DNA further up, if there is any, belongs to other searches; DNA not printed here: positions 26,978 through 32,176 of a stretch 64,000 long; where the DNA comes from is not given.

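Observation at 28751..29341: Array of nine HxHxxxC motifs in the giant protein, with the same motif in the sortase-pilus tip adhesin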

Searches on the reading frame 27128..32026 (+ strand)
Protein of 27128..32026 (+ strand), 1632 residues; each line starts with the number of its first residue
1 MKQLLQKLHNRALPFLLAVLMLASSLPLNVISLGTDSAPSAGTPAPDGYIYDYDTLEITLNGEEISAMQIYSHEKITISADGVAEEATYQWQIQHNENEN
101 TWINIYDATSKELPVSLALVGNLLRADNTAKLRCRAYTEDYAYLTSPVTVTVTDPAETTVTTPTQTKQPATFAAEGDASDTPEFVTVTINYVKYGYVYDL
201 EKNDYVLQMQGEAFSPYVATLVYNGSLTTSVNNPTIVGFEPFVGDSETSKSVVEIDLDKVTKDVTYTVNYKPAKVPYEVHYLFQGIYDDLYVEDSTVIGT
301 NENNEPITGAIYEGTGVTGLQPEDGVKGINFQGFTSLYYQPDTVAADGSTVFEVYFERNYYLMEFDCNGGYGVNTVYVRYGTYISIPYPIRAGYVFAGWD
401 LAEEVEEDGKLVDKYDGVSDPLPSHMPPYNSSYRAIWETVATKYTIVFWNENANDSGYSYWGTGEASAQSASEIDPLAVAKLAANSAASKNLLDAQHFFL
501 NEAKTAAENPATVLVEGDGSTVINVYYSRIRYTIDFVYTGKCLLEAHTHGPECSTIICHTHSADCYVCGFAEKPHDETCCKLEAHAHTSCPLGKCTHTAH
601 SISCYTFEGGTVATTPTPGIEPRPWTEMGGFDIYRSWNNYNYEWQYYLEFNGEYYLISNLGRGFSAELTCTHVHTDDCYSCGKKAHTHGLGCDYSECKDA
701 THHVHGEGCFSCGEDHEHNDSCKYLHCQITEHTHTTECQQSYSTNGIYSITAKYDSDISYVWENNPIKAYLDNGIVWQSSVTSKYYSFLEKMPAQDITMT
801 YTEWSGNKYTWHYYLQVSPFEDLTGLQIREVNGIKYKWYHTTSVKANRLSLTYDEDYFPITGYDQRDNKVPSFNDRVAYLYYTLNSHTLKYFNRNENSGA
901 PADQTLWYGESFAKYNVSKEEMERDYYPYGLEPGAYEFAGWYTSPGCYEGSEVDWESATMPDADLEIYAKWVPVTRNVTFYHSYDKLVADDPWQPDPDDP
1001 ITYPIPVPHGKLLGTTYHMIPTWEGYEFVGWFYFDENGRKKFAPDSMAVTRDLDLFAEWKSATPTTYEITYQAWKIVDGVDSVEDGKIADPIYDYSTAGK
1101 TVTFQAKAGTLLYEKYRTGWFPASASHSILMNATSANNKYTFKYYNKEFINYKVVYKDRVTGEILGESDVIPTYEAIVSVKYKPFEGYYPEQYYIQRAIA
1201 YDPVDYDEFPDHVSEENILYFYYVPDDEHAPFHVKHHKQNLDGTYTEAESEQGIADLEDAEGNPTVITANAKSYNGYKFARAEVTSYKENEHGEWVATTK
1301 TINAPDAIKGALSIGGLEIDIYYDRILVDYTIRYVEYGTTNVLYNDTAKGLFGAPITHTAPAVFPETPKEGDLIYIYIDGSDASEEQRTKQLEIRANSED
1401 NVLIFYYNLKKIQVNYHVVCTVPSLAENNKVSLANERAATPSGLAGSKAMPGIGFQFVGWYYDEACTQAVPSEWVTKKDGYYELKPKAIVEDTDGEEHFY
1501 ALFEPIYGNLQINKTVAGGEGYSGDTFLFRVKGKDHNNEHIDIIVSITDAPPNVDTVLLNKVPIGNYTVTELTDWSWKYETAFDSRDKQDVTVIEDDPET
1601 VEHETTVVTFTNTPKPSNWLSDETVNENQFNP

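Call 4: search_protein_families(library=pfam, proteins=[window:27128-32026:+], max_evalue=0.1)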
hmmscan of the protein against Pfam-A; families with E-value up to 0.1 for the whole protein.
window:27128-32026:+ (1632 aa): 2 families
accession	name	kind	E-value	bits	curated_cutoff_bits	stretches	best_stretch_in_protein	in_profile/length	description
PF09479.16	Flg_new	-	6.1e-11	42.7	27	3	361-404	1-43/65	Listeria-Bacteroides repeat domain (List_Bact_rpt)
PF22111.2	MtrC-MtrF_N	-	0.05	13.9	27.7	0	1462-1519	53-109/126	Decaheme cytochrome c component MtrC/MtrF N-terminal domain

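Call 5: search_protein_families(library=ncbifam, proteins=[window:27128-32026:+], max_evalue=1)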
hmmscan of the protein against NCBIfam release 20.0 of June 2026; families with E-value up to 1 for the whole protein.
window:27128-32026:+ (1632 aa): 2 families
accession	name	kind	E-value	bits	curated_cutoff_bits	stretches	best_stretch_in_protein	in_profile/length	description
TIGR02543.1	List_Bact_rpt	repeat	6.8e-12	45.5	20.95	4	1021-1062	1-43/44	TIGR02543 family repeat protein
NF040485.1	ZirU_fam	subfamily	0.046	13.9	100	1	84-114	165-195/210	ZirU family protein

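Call 9: find_homologous_proteins(query=window:27128-32026:+, max_evalue=0.001)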
Query window:27128-32026:+ (1632 aa): 496 proteins with E <= 0.001 among 8000 candidates; the best 120 are listed.
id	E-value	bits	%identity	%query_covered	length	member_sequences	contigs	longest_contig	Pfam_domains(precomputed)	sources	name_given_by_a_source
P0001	0.0e+0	3431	89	100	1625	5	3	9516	PF09479.17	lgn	-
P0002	0.0e+0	3178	80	66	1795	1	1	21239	PF09479.17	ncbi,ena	-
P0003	0.0e+0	2594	72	100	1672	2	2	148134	PF09479.17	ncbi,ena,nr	ncbi:MAG: InlB B-repeat-containing protein [Clostridia bacterium]|nr:InlB B-repeat-containing protei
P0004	0.0e+0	2400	78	50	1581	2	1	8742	PF09479.17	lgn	-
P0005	0.0e+0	1699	48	67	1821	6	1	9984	PF09479.17,PF19407.6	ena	-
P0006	0.0e+0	1647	52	58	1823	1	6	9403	PF09479.17,PF19407.6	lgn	-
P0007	0.0e+0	1593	49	100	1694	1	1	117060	PF09479.17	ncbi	-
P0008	0.0e+0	1535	45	67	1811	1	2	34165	PF09479.17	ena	-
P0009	0.0e+0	1490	52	50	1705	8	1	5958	PF09479.17,PF19407.6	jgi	jgi:uncharacterized repeat protein (TIGR02543 family)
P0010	0.0e+0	1439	43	67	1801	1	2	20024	PF09479.17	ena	-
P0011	0.0e+0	1339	43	67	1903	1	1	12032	PF09479.17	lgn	-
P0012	0.0e+0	1311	45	100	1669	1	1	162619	PF09479.17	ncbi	-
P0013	0.0e+0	1306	40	68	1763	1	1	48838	PF09479.17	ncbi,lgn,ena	-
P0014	0.0e+0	1203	41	100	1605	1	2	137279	PF09479.17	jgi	-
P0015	0.0e+0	1199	41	100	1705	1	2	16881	PF09479.17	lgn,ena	-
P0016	0.0e+0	1197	41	99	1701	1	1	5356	PF09479.17,PF18998.7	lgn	-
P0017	0.0e+0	1190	48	46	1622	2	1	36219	PF09479.17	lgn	-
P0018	0.0e+0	1188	50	49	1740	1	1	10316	PF09479.17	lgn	-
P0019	0.0e+0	1168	47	51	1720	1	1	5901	PF09479.17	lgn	-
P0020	0.0e+0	1155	43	53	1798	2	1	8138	PF09479.17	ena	-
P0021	0.0e+0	1149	47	45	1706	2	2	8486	PF09479.17,PF19407.6,PF18998.7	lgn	-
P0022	0.0e+0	1144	41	55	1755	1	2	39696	PF09479.17,PF19407.6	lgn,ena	-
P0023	0.0e+0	1142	40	100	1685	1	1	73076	PF09479.17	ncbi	-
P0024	0.0e+0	1140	41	99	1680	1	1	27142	PF09479.17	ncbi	-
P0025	0.0e+0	1132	41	66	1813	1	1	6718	PF09479.17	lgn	-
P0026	0.0e+0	1088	39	100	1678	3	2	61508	PF09479.17,PF19407.6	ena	-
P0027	0.0e+0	1069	46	47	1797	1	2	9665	PF09479.17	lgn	-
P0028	0.0e+0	1055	36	66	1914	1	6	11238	PF09479.17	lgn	-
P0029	0.0e+0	1034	39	99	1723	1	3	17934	PF09479.17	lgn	-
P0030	0.0e+0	1013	53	33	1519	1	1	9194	PF09479.17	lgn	-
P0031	3.4e-290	984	44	47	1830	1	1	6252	PF09479.17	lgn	-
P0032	4.6e-285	967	46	43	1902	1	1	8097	PF09479.17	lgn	-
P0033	1.8e-284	965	39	91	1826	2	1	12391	PF09479.17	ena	-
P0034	1.8e-283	962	51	33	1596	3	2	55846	PF09479.17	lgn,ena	-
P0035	2.1e-281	955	40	45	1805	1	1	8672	PF09479.17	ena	-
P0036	7.4e-280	950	52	33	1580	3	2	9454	PF09479.17,PF19407.6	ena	-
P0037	5.3e-279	947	33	66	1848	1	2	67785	PF09479.17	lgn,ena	-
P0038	5.8e-276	937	51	33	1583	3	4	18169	PF09479.17,PF19407.6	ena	-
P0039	4.4e-273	927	37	100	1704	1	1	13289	PF09479.17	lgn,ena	-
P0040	1.7e-272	926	41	47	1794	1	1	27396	PF09479.17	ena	-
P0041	3.2e-272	925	42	45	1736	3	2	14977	PF09479.17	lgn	-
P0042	9.8e-267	906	37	99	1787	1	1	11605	PF09479.17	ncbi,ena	-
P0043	3.6e-265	901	45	44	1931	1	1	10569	PF09479.17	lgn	-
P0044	5.6e-265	901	39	46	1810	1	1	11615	PF09479.17,PF19407.6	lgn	-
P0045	8.0e-263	893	36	99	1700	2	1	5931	PF09479.17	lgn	-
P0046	7.0e-262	890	37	52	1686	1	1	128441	PF09479.17,PF18998.7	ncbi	-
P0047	1.2e-260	886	37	92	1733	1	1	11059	PF09479.17,PF16656.12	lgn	-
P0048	1.2e-258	880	39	46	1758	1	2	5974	PF09479.17,PF19407.6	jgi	-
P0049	2.4e-258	879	39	46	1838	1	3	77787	PF09479.17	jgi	-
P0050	2.7e-257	875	40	46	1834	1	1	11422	PF09479.17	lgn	-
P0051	4.9e-256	871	37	85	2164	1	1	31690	PF09479.17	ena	-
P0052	1.0e-255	870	39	46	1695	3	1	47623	PF09479.17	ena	-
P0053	2.6e-255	869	33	66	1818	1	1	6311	PF09479.17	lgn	-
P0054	3.3e-255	868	37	53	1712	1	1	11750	PF09479.17,PF18998.7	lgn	-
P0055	4.5e-255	868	40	46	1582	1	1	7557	PF09479.17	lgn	-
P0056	1.0e-253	863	39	46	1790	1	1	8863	PF09479.17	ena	-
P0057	1.2e-252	860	39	46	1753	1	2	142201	PF09479.17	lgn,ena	-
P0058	2.1e-252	859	37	85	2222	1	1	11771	PF09479.17,PF18998.7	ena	-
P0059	2.4e-252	859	33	67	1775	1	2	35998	PF09479.17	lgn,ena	-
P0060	3.3e-252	858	38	46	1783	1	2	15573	PF09479.17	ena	-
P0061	2.4e-251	855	32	69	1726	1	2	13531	PF09479.17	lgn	-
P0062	8.5e-251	854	33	66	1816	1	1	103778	PF09479.17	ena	-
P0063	9.7e-250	850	33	67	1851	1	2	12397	PF09479.17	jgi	-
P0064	1.9e-248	846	36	50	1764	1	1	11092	PF09479.17,PF18998.7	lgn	-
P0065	3.2e-248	845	34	66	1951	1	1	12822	PF09479.17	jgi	-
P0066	1.6e-247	843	37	46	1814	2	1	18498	PF09479.17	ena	-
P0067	3.0e-247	842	37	47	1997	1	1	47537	PF09479.17,PF18998.7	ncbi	-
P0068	2.0e-245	836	38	46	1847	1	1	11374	PF09479.17,PF19407.6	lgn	-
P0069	2.2e-245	836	39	46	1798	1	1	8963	PF09479.17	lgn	-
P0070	3.2e-245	835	33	68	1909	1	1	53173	PF09479.17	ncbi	-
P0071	1.4e-243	830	36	46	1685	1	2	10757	PF09479.17,PF19407.6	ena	-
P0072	4.7e-243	828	38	43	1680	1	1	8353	PF09479.17,PF19407.6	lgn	-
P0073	1.2e-242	827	39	46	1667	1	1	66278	PF09479.17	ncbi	-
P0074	8.0e-238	811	34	54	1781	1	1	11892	PF09479.17,PF18998.7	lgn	-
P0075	1.6e-237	810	36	45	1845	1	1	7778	PF09479.17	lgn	-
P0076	3.5e-237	808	37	45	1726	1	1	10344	PF09479.17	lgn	-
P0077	3.8e-237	808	36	54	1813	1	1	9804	PF09479.17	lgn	-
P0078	8.3e-237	807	37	44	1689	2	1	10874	PF09479.17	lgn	-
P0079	2.8e-236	805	36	45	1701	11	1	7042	PF09479.17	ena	-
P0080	3.3e-236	805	35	49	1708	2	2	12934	PF09479.17,PF18998.7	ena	-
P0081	7.8e-236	804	37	46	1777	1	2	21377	PF09479.17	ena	-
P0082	1.4e-235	803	36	48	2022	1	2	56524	PF09479.17,PF18998.7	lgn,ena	-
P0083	8.6e-235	801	38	46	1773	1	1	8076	PF09479.17,PF18998.7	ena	-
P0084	1.2e-234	800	37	46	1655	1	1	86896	PF09479.17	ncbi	-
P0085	8.5e-233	794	36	46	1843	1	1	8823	PF09479.17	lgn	-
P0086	1.4e-232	793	37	44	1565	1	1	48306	PF09479.17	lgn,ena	-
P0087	4.0e-231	788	42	33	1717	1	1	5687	PF09479.17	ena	-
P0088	1.6e-229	783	35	46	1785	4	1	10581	PF09479.17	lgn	-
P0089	1.9e-227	776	42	33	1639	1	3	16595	PF09479.17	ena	-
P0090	1.8e-226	773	42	33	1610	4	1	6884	PF09479.17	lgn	-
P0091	3.6e-225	769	38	46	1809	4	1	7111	PF09479.17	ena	-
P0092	1.6e-223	763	38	46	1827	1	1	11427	PF09479.17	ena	-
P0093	5.7e-223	761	33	55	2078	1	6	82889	PF09479.17,PF18998.7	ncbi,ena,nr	ncbi:MAG: InlB B-repeat-containing protein [Oscillospiraceae bacterium]|nr:InlB B-repeat-containing 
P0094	4.0e-222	759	36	46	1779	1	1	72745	PF09479.17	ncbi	-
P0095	2.6e-221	756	36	46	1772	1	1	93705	PF09479.17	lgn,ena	-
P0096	2.9e-221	756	36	46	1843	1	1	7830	PF09479.17,PF19407.6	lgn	-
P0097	1.0e-219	751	37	43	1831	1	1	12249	PF09479.17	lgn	-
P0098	1.9e-219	750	36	46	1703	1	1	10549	PF09479.17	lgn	-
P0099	4.7e-214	732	32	49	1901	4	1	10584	PF09479.17,PF19407.6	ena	-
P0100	4.6e-213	728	35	46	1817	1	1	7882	PF09479.17,PF18998.7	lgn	-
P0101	1.2e-211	724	36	43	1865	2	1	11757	PF09479.17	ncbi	-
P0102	8.3e-207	708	37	44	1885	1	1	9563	PF09479.17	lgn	-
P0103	1.2e-206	707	36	46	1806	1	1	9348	PF09479.17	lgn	-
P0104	3.3e-204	699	46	28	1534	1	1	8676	PF09479.17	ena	-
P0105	2.7e-203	696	38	36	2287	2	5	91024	PF09479.17,PF18998.7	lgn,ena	-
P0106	2.2e-201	690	32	100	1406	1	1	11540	PF09479.17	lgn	-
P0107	4.2e-199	682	34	58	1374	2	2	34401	PF09479.17,PF18998.7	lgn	-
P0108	5.3e-198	679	34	45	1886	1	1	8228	PF09479.17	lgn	-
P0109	1.1e-197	677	33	45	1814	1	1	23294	PF09479.17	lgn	-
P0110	6.5e-195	668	37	43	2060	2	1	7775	PF09479.17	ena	-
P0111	1.7e-193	664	34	51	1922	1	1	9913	PF09479.17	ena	-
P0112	4.4e-189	649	32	100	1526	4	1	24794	PF09479.17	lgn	-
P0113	1.1e-188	648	32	99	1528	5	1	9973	PF09479.17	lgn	-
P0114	4.2e-188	646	32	89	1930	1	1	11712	PF09479.17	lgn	-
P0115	6.9e-185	635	32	100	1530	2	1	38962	PF09479.17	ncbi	-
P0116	7.7e-185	635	34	46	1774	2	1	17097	PF09479.17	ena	-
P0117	6.4e-184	632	32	100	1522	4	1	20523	PF09479.17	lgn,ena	-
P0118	9.7e-184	631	33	97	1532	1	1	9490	PF09479.17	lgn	-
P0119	1.0e-183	631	32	87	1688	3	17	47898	PF09479.17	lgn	-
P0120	2.0e-182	627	46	28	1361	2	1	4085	PF09479.17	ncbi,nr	ncbi:MAG: InlB B-repeat-containing protein, partial [Clostridia bacterium]|nr:InlB B-repeat-containi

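Call 43: list_cluster_members(proteins=[P0145, P0148, P0210, P0182, P0205, P0176, P0189, P0003, P0142, P0170])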
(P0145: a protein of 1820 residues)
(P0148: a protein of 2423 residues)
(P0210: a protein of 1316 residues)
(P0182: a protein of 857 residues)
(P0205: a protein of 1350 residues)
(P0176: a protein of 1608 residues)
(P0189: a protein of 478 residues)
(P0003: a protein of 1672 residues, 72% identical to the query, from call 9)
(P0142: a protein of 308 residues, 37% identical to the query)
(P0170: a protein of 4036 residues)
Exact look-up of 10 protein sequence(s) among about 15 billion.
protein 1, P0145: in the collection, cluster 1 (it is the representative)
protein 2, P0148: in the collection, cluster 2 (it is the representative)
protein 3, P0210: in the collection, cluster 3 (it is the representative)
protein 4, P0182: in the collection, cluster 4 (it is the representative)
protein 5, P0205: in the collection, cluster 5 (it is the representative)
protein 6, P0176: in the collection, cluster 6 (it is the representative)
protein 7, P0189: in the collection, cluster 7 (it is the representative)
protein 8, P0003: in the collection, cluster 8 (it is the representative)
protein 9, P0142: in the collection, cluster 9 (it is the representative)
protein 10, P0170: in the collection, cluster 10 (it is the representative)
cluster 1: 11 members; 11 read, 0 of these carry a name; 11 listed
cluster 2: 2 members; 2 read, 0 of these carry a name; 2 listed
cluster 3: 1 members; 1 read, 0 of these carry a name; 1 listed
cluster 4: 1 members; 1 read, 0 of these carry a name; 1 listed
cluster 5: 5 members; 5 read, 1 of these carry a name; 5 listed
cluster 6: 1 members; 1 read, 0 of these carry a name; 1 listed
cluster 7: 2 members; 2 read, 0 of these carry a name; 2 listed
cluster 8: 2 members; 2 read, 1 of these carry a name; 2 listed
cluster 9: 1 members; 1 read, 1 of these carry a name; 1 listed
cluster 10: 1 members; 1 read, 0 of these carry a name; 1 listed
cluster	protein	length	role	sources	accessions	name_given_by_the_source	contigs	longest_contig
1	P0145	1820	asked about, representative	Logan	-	-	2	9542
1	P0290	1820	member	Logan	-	-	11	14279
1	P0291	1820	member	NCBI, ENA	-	-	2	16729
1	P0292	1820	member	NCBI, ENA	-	-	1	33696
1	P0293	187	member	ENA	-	-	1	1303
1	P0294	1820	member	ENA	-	-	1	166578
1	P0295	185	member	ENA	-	-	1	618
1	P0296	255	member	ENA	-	-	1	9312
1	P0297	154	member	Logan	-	-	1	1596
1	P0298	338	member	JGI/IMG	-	-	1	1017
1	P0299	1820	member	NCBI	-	-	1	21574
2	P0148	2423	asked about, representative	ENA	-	-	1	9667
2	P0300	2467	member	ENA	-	-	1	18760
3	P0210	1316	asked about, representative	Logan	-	-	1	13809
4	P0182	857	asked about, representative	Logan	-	-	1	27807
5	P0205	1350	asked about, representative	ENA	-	-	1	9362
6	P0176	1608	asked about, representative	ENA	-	-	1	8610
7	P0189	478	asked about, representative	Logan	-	-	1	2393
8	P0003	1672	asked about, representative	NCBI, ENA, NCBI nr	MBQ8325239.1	MAG: InlB B-repeat-containing protein [Clostridia bacterium] | InlB B-repeat-containing protein [Clostridia bacterium]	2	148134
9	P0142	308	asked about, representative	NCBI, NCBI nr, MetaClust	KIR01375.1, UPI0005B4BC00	hypothetical protein P261_00189 [Lachnospiraceae bacterium TWA4] | status=active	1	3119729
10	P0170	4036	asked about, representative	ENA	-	-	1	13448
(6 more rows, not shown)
